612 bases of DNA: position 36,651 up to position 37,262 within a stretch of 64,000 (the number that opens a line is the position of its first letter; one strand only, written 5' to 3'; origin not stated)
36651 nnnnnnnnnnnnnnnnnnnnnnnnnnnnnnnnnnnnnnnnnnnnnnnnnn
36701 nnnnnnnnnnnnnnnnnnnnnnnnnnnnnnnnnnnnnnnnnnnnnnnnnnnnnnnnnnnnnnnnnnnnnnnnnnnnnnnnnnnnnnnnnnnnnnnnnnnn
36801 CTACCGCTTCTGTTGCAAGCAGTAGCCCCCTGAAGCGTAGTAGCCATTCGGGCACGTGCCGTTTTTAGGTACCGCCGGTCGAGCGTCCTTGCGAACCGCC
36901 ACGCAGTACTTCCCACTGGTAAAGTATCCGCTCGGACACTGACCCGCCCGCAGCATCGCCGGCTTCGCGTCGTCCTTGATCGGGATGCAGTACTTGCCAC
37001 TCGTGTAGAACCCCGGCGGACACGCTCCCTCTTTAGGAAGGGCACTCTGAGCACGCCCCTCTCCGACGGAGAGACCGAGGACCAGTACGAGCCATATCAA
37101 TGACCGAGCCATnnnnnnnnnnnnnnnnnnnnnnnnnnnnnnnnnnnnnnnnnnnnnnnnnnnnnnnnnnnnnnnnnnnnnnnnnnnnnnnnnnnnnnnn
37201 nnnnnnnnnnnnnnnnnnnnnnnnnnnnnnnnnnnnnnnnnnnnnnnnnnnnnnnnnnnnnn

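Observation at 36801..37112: Secreted miniprotein built from three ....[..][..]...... repeats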

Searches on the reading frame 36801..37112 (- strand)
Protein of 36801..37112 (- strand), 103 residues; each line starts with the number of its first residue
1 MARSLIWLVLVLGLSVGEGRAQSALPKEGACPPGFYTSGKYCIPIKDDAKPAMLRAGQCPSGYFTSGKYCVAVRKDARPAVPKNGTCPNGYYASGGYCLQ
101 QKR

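Call 3: search_protein_families(library=pfam, proteins=[window:36804-37112:-], max_evalue=10)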
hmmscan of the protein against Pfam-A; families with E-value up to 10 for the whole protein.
seq(103 aa): 8 families
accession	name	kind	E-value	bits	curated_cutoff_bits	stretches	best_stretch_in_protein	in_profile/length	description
PF12662.13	cEGF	-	0.00013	22.1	26.6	2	30-45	5-22/24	Complement Clr-like EGF-like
PF04942.19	CC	-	0.00033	21.1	20.6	1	76-98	10-31/34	CC domain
PF01683.23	EB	-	0.021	15.3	24.3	0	87-98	1-12/52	EB module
PF05473.18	UL45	-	0.26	11.3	27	1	52-75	69-92/191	UL45 protein, carbohydrate-binding C-type lectin-like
PF14625.12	Lustrin_cystein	-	0.37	11.6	27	0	84-92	24-32/46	Lustrin, cysteine-rich repeated domain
PF23091.2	TNFR_ELAPOR1_6th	-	0.44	11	33.2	0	31-42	17-29/41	ELAPOR1-like, TNF receptor-like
PF21202.3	SLX1_C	-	0.59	10.9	27.2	0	74-89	39-54/65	Structure-specific endonuclease subunit SLX1, C-terminal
PF17860.6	Defensin_RK-1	-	1.9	9.5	23.4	0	28-42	16-30/34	RK-1-like defensin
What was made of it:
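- On EGF-like module / cEGF (PF12662): 22.1 bits against 26.6 for the whole protein, and 15-16 bits for single repeats (call 3).
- On Nematode CC domain (PF04942): 21.1 bits against a cut-off of 20.6, but only profile positions 10-31 of 34 align, to unit 3 only (call 3).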

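Call 4: search_protein_families(library=ncbifam, proteins=[window:36804-37112:-], max_evalue=10)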
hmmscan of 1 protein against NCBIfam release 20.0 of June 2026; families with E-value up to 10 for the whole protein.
seq(103 aa): 1 family
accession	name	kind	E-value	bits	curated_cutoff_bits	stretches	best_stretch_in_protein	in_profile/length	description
NF041328.1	C_rich_MXAN6577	subfamily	0.03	14.2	100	1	43-98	61-101/145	MXAN_6577-like cysteine-rich protein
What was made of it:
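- On MXAN_6577-like Cys-rich protein (NF041328): 14.2 bits against 100 (call 4).
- Closest known: MXAN_6577-like cysteine-rich proteins. Different: The score is 14.2 bits against a cut-off of 100 (call 4), so the protein is not a member.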

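Call 6: find_homologous_proteins(query=window:36804-37112:-, max_evalue=0.01)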
Query seq(103 aa) (103 aa): 16 proteins with E <= 0.01 among 16 candidates.
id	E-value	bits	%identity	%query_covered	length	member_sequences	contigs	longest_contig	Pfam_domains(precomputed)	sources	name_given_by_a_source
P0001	1.3e-45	172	79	95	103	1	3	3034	-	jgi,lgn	jgi:hypothetical protein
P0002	2.3e-45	171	79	93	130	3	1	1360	-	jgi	jgi:hypothetical protein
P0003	3.7e-43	164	73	100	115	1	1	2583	-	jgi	-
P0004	5.9e-42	160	70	99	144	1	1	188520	-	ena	-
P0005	2.1e-41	158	66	100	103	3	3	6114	-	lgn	-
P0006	5.0e-41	157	74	87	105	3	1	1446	-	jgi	-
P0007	1.2e-39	153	70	94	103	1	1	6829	-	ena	-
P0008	9.0e-39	150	66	95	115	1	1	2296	-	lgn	-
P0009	3.2e-35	138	63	92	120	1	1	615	-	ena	-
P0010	4.0e-35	138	63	95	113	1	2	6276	-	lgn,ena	-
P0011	9.4e-35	137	60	98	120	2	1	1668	-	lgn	-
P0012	3.6e-33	132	61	93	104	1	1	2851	-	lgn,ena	-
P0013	4.7e-33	131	67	82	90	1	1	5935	-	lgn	-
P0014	2.6e-31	126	62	97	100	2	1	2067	-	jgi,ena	jgi:hypothetical protein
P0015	2.1e-21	94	56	76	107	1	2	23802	-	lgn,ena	-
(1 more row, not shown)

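Call 9: find_encoding_contigs(protein=P0004, flank=8000, max_places=3)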
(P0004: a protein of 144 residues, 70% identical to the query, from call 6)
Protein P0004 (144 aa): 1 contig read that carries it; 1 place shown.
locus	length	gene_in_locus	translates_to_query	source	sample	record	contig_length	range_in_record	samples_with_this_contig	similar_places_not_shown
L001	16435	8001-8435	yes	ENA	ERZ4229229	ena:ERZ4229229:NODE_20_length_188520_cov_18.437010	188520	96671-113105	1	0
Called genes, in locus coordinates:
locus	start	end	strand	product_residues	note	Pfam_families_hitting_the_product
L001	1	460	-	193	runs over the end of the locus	PF02517:Rce1-like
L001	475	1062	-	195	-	-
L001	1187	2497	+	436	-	PF08239:SH3_3 (weak)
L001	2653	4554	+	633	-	PF01411:tRNA-synt_2c, PF07973:tRNA_SAD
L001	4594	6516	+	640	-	PF00884:Sulfatase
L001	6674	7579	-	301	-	PF00781:DAGK_cat, PF00609:DAGK_acc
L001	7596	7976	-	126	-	PF04342:DMT_6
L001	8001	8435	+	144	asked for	-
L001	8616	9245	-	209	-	PF00484:Pro_CA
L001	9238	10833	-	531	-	PF00916:Sulfate_transp, PF16983:MFS_MOT1 (weak)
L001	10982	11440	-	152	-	PF00011:HSP20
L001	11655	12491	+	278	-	PF00459:Inositol_P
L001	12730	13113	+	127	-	-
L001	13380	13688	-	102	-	PF00313:CSD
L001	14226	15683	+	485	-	PF00989:PAS (weak), PF00512:HisKA (weak), PF02518:HATPase_c, PF00072:Response_reg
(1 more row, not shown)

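Call 10: find_related_loci(query=A1, collection=genome_contigs, flank=6000)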
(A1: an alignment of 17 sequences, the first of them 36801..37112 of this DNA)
Query A1 (103 aa) in genome_contigs; peptide patterns used: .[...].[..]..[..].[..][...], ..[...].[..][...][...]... (x = any residue, [..] = any of these).
189 stretches matched a pattern; 28 encode a relative of the query (tblastn E <= 1e-3); 28 distinct loci.
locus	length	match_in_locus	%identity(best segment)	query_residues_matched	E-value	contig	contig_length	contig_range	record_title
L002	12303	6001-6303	73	6-103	2e-47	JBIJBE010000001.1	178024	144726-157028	MAG: Bdellovibrionota bacterium isolate ME2006-08-03D11_3300047094_group2_bin168 Rohwer_bin1170_scaffold_7_c1, whole gen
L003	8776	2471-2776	68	1-102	7e-44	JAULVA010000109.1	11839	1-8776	MAG: Bdellovibrionota bacterium isolate P_BDEL NODE_13625_length_11839_cov_1.014942, whole genome shotgun sequence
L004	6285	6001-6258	74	21-103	3e-39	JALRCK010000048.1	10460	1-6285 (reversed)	MAG: Deltaproteobacteria bacterium isolate HTM.30 NODE_48_length_10460_cov_2.796880, whole genome shotgun sequence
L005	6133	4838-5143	61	1-103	3e-38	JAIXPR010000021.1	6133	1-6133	MAG: Proteobacteria bacterium isolate C1_MAG_00071 C1_MAG_00071_000000000043, whole genome shotgun sequence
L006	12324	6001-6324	55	1-101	4e-32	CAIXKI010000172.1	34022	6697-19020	MAG: uncultured delta proteobacterium isolate Loclat_bin-13748 genome assembly, contig: bin-13748:172/257, whole genome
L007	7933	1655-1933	48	12-102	4e-28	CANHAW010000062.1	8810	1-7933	MAG: Beijerinckiaceae bacterium isolate RE-16jun15-50 genome assembly, contig: RE-16jun15-C8046, whole genome shotgun se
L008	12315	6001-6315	47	1-102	6e-28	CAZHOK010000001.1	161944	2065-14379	MAG TPA_asm: uncultured Beijerinckia sp. isolate SRP193358_co1_95 genome assembly, contig: NODE_59_length_161944_cov_6.0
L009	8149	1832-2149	40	1-102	3e-25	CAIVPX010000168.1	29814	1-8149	uncultured bacterium isolate ErkenSummer_bin-2939 genome assembly, contig: bin-2939:168/190, whole genome shotgun sequen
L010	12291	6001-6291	45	8-101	7e-25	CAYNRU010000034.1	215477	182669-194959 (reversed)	MAG TPA_asm: uncultured Bordetella sp. isolate binchicken_co255_97 genome assembly, contig: k141_5267664, whole genome s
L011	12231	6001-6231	51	16-102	5e-25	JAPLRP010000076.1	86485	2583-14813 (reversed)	MAG: Methylococcales bacterium isolate LacPavin_0419_WC70S_MAG_40_16 LacPavin_0419_WC70S_scaffold_1098429, whole genome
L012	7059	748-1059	40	1-102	2e-24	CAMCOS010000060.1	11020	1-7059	MAG: Lautropia mirabilis isolate MiE-22jul19-47 genome assembly, contig: MiE-22jul19-C5657, whole genome shotgun sequenc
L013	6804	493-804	45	1-102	4e-24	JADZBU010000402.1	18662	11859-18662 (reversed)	MAG: Chromatiaceae bacterium isolate SJ691 c_000001344622, whole genome shotgun sequence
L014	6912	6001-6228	55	16-102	1e-23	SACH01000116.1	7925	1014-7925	MAG: Gammaproteobacteria bacterium isolate INTA.CYC.166 contig-100_8425, whole genome shotgun sequence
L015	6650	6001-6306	46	5-102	4e-23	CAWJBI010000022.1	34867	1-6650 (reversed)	MAG: uncultured Gammaproteobacteria bacterium isolate MFD00709.bin.2.216 genome assembly, contig: contig_179953, whole g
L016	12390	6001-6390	46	5-102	4e-23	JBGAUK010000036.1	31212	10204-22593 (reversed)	MAG: Chromatiaceae bacterium isolate MAG_MBR_AS.5 MBRAS-5_NODE_36_length_31212_cov_17.037032, whole genome shotgun seque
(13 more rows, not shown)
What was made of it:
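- The host phylum, Bdellovibrionota, includes predators (call 10).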

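Call 13: search_protein_representatives(alignment_id=A1)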
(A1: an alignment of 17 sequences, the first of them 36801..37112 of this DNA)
Query: 17 sequences, 103 profile positions. Proteins with E-value up to 0.001 (for the whole library): 1188; up to 1e-10: 455; up to 1e-30: 10. The best 150 are listed.
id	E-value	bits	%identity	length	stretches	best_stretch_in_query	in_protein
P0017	3.6e-49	180.9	-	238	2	6-102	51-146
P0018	9.7e-45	166.7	-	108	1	7-102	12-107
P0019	1.3e-38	147.1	-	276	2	7-100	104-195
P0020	1.5e-38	146.8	-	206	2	10-101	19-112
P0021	1.0e-37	144.1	-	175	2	23-100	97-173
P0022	3.8e-37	142.3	-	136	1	5-101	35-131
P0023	6.1e-36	138.5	-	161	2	25-100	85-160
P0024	1.9e-34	133.7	-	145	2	25-99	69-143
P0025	3.2e-34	132.9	-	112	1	8-101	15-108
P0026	8.8e-31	121.9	-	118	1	6-100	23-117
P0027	1.3e-30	121.3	-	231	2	18-101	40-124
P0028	1.5e-29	118.0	-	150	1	3-100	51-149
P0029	2.8e-29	117.0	-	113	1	17-101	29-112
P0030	3.1e-29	116.9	-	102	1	6-101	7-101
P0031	4.7e-29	116.3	-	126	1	7-100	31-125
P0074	3.4e-24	100.7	-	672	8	16-101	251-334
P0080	1.0e-23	99.2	-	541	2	49-100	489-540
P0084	2.0e-23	98.2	-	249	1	6-101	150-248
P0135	5.6e-21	90.4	-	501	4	24-98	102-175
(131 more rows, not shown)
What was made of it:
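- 36801..37112 (-): Complete coding sequence of the miniprotein precursor (103 aa plus stop codon at 36801-36803). There are 16 close homologues at 53-79% identity (call 6) and 1188 representative clusters (call 13).
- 1188 clusters at E<=1e-3 and 455 at E<=1e-10 (call 13).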

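Call 19: find_homologous_proteins(query=A2, max_evalue=0.001)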
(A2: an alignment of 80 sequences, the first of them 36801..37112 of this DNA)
Query A2 (80 sequences) (103 aa, profile of the alignment): 1025 proteins with E <= 0.001 among 2987 candidates; the best 120 are listed.
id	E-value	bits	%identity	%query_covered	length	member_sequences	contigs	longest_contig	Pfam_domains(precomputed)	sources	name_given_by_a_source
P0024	1.5e-38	148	39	80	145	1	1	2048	-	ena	-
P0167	5.5e-37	143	44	73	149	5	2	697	-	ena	-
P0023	4.3e-36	141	42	81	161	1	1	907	-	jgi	jgi:uncharacterized protein YbdZ (MbtH family)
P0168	1.3e-34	136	50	74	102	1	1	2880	-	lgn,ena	-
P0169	1.5e-34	136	52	97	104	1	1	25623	-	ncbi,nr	ncbi:MAG: hypothetical protein FGM40_04205 [Rhodocyclaceae bacterium]|nr:hypothetical protein [Rhodo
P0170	1.6e-34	135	44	93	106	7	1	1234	-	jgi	jgi:hypothetical protein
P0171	1.6e-34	135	31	83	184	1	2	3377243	-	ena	-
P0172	1.9e-34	135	42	94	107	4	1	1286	-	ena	-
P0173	2.0e-34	135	45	97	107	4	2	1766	-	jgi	jgi:hypothetical protein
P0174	2.2e-34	135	49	74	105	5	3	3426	-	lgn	-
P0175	2.6e-34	135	46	94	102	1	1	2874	-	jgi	jgi:hypothetical protein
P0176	2.7e-34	135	49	90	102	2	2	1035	-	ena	-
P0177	3.3e-34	134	44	99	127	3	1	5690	-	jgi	jgi:hypothetical protein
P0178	3.5e-34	134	50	74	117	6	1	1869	-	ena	-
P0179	4.4e-34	134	38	98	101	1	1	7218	-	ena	-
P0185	7.6e-34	133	43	95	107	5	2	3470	PF04942.20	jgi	jgi:hypothetical protein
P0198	1.9e-33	132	41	95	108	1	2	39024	PF04942.20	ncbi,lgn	-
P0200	2.0e-33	132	42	94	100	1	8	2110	-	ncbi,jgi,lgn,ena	jgi:hypothetical protein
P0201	2.1e-33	132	43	99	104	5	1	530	PF04942.20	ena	-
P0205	2.5e-33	132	48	93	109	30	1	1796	PF04942.20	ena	-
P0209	2.7e-33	131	47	76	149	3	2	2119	PF04942.20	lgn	-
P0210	2.7e-33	131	46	99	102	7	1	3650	PF04942.20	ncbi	ncbi:MAG: hypothetical protein RL087_858 [Pseudomonadota bacterium]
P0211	3.3e-33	131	49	93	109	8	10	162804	PF04942.20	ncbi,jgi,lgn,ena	-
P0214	3.7e-33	131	45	74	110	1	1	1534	PF12662.14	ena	-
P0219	4.2e-33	131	50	76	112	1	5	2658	PF04942.20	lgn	-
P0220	4.3e-33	131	42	96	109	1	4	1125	PF04942.20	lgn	-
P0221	4.7e-33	131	42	95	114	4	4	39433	-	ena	-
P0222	5.3e-33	131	53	76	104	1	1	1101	PF04942.20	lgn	-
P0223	5.3e-33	131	43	99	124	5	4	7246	-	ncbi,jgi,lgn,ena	jgi:hypothetical protein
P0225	5.5e-33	131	47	74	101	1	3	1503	PF04942.20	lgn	-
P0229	6.2e-33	130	41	97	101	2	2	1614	PF04942.20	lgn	-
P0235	7.6e-33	130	44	85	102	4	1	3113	PF04942.20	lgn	-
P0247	1.1e-32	130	42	91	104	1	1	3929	PF04942.20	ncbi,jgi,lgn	jgi:hypothetical protein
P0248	1.1e-32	130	40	95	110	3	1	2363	PF12662.14,PF04942.20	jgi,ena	-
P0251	1.2e-32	129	49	76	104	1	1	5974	-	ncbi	-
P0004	1.3e-32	129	70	99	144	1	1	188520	-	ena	-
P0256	1.5e-32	129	41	97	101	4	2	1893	PF04942.20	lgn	-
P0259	1.6e-32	129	46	76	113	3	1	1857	PF04942.20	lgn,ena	-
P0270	2.2e-32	129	52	80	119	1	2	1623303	-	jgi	jgi:hypothetical protein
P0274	2.7e-32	128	50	76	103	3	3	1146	PF04942.20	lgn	-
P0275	2.7e-32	128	47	93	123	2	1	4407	PF12662.14,PF04942.20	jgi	jgi:hypothetical protein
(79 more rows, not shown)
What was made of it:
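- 1025 clusters at 90% identity, all unnamed (call 19).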

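Call 36: search_protein_families(library=pfam, proteins=[P0080, P0135, P0074, P0171, P0017, P0019, P0027, P0084, P0211, P0169], max_evalue=0.01)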
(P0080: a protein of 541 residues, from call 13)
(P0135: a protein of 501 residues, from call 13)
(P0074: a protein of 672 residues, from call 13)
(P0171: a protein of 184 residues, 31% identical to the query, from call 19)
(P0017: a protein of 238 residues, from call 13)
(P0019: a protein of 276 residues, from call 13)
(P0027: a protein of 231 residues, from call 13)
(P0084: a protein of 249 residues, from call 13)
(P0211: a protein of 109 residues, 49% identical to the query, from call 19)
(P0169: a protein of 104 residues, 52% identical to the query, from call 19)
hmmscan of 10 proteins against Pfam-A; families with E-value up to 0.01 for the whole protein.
P0080 (541 aa): 6 families
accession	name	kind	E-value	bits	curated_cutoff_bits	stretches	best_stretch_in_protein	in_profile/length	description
PF07719.23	TPR_2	-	3.3e-07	30.4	27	0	209-240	1-32/34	Tetratricopeptide repeat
PF13181.12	TPR_8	-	1.3e-05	25.4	25.7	0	209-241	1-33/34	Tetratricopeptide repeat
PF13371.12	TPR_9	-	0.00015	22.2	35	1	189-244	9-64/73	Tetratricopeptide repeat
PF00515.34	TPR_1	-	0.0005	20.2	27.8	0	182-208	8-34/34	Tetratricopeptide repeat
PF13432.12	TPR_16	-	0.00091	20.1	32.7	0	180-220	2-42/65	Tetratricopeptide repeat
PF13414.12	TPR_11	-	0.0044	17.1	26.8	0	185-215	4-34/42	TPR repeat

P0135 (501 aa): 3 families
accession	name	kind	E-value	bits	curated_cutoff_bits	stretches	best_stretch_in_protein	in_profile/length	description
PF00528.27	BPD_transp_1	-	8.7e-06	26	26.4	1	308-476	3-155/184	Binding-protein-dependent transport system inner membrane component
PF12662.13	cEGF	-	0.00048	20.4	26.6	0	161-175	5-19/24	Complement Clr-like EGF-like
PF09717.15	CPW_WPC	-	0.0096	17.2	23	0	191-207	7-24/59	Plasmodium falciparum domain of unknown function (CPW_WPC)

P0074 (672 aa): 3 families
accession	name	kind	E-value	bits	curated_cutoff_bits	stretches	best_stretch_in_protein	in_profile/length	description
PF12662.13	cEGF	-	8.6e-15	54.7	26.6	0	441-454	5-20/24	Complement Clr-like EGF-like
PF00084.26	Sushi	-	5e-09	36.9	20.7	0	287-302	23-38/56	Sushi repeat (SCR repeat)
PF12947.13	EGF_3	-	1.6e-06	28.7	28.5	0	290-304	22-36/36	EGF domain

P0171 (184 aa): 1 family
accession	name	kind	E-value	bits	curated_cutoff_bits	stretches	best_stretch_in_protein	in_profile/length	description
PF09717.15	CPW_WPC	-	0.0021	19.3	23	0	45-64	5-24/59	Plasmodium falciparum domain of unknown function (CPW_WPC)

P0017 (238 aa): 0 families

P0019 (276 aa): 1 family
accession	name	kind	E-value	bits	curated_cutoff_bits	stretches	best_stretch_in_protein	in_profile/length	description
PF09717.15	CPW_WPC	-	1.8e-07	32.4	23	0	180-196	7-24/59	Plasmodium falciparum domain of unknown function (CPW_WPC)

P0027 (231 aa): 0 families

P0084 (249 aa): 2 families
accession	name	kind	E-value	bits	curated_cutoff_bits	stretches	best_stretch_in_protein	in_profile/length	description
PF13087.12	AAA_12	-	6e-16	59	27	1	22-102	110-193/195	AAA domain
PF13538.12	UvrD_C_2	-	0.00096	19.4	27.4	1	45-98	2-50/52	UvrD-like helicase C-terminal domain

P0211 (109 aa): 1 family
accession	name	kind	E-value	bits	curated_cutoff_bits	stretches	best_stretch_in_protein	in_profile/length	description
PF04942.19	CC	-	7.2e-06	26.4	20.6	0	35-50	15-31/34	CC domain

P0169 (104 aa): 1 family
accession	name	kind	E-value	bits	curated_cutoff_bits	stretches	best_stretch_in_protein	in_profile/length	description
PF04942.19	CC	-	0.0061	17.1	20.6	0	87-100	17-31/34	CC domain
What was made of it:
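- On Nematode CC domain (PF04942): Some relatives carry the same partial hit (calls 19, 36).
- Closest known: C-terminal sub-domain of EGF-like modules. Same: The Pfam hits align exactly this stretch (calls 3, 36).
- No Pfam or NCBIfam model (calls 3, 4, 36). One relative is fused N-terminally to an ABC permease domain (call 36).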

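Call 41: list_cluster_members(proteins=[P0211, P0171, P0270, P0169, P0200, P0001])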
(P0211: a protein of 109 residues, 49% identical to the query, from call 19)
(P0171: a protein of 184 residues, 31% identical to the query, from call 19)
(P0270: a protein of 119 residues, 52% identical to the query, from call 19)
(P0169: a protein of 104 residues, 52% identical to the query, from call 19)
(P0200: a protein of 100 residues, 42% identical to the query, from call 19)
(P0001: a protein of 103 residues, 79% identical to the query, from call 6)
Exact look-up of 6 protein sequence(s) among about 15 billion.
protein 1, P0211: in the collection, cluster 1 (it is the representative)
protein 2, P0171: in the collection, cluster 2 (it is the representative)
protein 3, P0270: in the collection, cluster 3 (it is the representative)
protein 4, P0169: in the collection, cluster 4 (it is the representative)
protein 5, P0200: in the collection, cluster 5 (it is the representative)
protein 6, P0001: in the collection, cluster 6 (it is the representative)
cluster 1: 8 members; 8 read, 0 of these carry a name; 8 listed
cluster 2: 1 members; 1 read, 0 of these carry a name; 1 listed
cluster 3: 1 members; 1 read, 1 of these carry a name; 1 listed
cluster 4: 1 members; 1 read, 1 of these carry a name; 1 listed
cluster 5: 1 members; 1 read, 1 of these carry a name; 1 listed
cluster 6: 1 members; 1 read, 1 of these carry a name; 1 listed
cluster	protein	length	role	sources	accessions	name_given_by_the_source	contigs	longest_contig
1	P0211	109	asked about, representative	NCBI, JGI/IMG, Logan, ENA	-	-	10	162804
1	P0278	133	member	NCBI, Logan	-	-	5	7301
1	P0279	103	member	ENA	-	-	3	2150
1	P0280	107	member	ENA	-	-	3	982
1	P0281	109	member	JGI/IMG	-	-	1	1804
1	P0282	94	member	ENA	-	-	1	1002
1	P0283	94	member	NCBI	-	-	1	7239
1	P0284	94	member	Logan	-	-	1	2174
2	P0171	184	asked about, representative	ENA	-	-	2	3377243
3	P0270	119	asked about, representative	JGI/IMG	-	hypothetical protein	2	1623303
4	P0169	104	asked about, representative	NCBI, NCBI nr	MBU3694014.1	MAG: hypothetical protein FGM40_04205 [Rhodocyclaceae bacterium] | hypothetical protein [Rhodocyclaceae bacterium]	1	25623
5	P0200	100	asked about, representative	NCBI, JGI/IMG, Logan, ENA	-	hypothetical protein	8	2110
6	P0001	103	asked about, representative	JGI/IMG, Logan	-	hypothetical protein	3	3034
